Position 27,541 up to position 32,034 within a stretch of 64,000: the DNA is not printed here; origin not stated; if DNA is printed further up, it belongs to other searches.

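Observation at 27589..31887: Giant T9SS cargo protein fusing a PSCyt-like CxxCH head, LRRs, a cohesin module and a dockerin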

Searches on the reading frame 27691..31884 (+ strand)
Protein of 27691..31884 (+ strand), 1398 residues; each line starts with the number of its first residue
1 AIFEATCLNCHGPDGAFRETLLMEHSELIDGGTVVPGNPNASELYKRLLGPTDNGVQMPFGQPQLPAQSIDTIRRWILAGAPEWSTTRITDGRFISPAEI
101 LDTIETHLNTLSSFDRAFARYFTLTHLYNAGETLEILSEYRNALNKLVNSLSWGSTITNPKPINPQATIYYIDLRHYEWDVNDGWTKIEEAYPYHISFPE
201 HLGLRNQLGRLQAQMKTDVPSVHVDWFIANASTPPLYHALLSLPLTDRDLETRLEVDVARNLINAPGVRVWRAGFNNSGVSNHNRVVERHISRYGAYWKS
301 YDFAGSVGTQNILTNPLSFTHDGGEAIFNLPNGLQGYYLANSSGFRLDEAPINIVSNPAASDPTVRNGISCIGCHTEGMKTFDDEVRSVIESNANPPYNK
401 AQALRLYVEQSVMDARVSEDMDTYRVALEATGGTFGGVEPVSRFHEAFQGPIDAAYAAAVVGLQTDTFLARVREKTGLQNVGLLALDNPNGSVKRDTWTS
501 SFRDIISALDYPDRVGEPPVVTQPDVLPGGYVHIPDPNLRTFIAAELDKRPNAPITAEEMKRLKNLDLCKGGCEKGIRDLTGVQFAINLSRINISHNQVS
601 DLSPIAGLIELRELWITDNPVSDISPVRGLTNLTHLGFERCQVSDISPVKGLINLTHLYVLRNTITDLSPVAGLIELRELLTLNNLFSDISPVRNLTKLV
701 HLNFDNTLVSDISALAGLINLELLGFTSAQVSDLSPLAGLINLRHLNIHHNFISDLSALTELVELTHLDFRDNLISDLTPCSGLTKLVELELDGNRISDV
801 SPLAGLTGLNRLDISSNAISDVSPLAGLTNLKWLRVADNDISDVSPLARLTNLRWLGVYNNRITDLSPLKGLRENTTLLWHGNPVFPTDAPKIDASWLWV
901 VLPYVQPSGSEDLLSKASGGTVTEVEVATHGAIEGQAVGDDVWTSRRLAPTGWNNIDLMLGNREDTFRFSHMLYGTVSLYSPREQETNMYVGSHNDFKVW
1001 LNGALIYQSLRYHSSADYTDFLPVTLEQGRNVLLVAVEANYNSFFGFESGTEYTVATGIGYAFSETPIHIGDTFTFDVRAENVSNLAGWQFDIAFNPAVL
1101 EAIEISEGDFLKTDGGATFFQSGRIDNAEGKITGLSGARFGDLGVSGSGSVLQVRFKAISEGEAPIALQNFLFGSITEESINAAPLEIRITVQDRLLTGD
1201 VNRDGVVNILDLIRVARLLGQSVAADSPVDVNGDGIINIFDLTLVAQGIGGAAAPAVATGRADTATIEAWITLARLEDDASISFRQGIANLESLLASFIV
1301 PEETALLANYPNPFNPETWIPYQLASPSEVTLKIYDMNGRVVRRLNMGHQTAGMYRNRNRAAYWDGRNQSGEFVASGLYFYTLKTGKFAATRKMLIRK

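Call 7: search_protein_families(library=pfam, proteins=[window:27691-31884:+], max_evalue=0.1)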
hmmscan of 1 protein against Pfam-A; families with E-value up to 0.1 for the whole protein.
window:27691-31884:+ (1398 aa): 16 families
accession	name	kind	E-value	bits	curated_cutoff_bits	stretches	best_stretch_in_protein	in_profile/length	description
PF12799.13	LRR_4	-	1.4e-45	152.7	27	7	764-804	2-43/44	Leucine Rich repeats (2 copies)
PF13855.12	LRR_8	-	1.8e-15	56.8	27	3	786-841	2-61/61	Leucine rich repeat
PF00963.24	Cohesin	-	6.4e-10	39.8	24.1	1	1070-1183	12-130/139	Cohesin domain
PF00404.24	Dockerin_1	-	2.6e-09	37.6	22.9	1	1199-1247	2-54/57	Dockerin type I domain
PF23598.1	LRR_14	-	2.7e-09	36.7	40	2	720-838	26-148/353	Leucine-rich repeat region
PF13860.13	FlgD_ig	-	6e-09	36.2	27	1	1323-1384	17-74/79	FlgD Ig-like domain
PF23211.1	LRR_LRWD1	-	4e-06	27.1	28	0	803-862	38-97/190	Leucine-rich repeat and WD repeat-containing protein 1, LRR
PF14580.12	LRR_9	-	1.7e-05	24.9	30.5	1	786-885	20-125/175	Leucine-rich repeat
PF07635.16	PSCyt1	-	3.1e-05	24.9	22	1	7-59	1-56/59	Planctomycete cytochrome C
PF18962.6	Por_Secre_tail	-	4.2e-05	24.2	27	1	1310-1396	2-75/75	Secretion system C-terminal sorting domain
PF00560.39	LRR_1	-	8.1e-05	22.4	20.6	0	742-756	1-17/23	Leucine Rich Repeat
PF25019.1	LRR_R13L1-DRL21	-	0.0012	19.2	27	0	772-836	59-124/127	R13L1/DRL21 LRRs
PF13585.12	CHU_C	-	0.0015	19.1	27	1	1330-1385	29-72/86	CHU_C Type IX secretion signal domain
PF06934.16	CTI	-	0.0024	17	25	1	58-129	88-154/692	Fatty acid cis/trans isomerase (CTI)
PF23952.1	LRR_EndoS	-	0.0035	18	27.9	0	727-817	31-116/116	Endo-beta-N-acetylglucosaminidase EndoS LRR domain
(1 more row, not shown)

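Call 8: search_protein_families(library=ncbifam, proteins=[window:27691-31884:+], max_evalue=0.1)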
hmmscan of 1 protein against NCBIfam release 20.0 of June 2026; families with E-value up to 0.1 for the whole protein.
window:27691-31884:+ (1398 aa): 15 families
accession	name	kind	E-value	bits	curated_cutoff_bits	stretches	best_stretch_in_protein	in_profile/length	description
NF033189.1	internalin_A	exception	5.5e-70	236.6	1600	1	575-873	85-382/799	class 1 internalin InlA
NF033188.1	internalin_H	exception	4.6e-63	213.7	1050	3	574-743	85-254/548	InlH/InlC2 family class 1 internalin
NF033190.2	inl_like_NEAT_1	exception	4.3e-47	160.9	1275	3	576-707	362-492/754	NEAT domain-containing leucine-rich repeat protein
NF033186.1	internalin_K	exception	2.3e-12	46.2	1100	2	532-692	43-204/604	class 1 internalin InlK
NF047464.1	FibnectbindLIC11051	equivalog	3.7e-11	42.2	1000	3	726-867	427-573/685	LIC_11051 family fibronectin-binding protein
TIGR04183.1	Por_Secre_tail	domain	2.5e-09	37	23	1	1310-1396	2-71/72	T9SS type A sorting domain-containing protein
NF033187.0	internalin_J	exception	5.9e-08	31.5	1700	2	534-790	66-310/846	class 1 internalin InlJ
NF033707.1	T9SS_sortase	equivalog_domain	8.7e-08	30.3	420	1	1307-1384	999-1076/1095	type IX secretion system sortase PorU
NF052323.1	T9SSA_dep_M6i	equivalog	1.6e-06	26.4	600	1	1308-1380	959-1021/1043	T9SS-dependent M6-like inactivated metalloprotease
NF005176.1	PRK06655.1-1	equivalog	7.7e-06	26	230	1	1327-1385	96-149/197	flagellar hook assembly protein FlgD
NF009276.0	PRK12633.1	equivalog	0.00011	22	383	1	1328-1383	129-179/234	flagellar basal body rod modification protein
NF038113.1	T9SSA_dep_M36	equivalog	0.00013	20.3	885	1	1305-1396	791-868/869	T9SS-dependent M36 family metallopeptidase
NF052228.1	T9SS_PorZ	equivalog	0.0014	17.2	260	1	1309-1382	675-739/757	type IX secretion system anionic LPS delivery protein PorZ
NF009452.0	PRK12812.1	equivalog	0.018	14.3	258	1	1329-1380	153-201/289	flagellar basal body rod modification protein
NF047812.1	LIC11213_lipo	equivalog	0.099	12.8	100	0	3-49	48-92/118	LIC11213 family lipoprotein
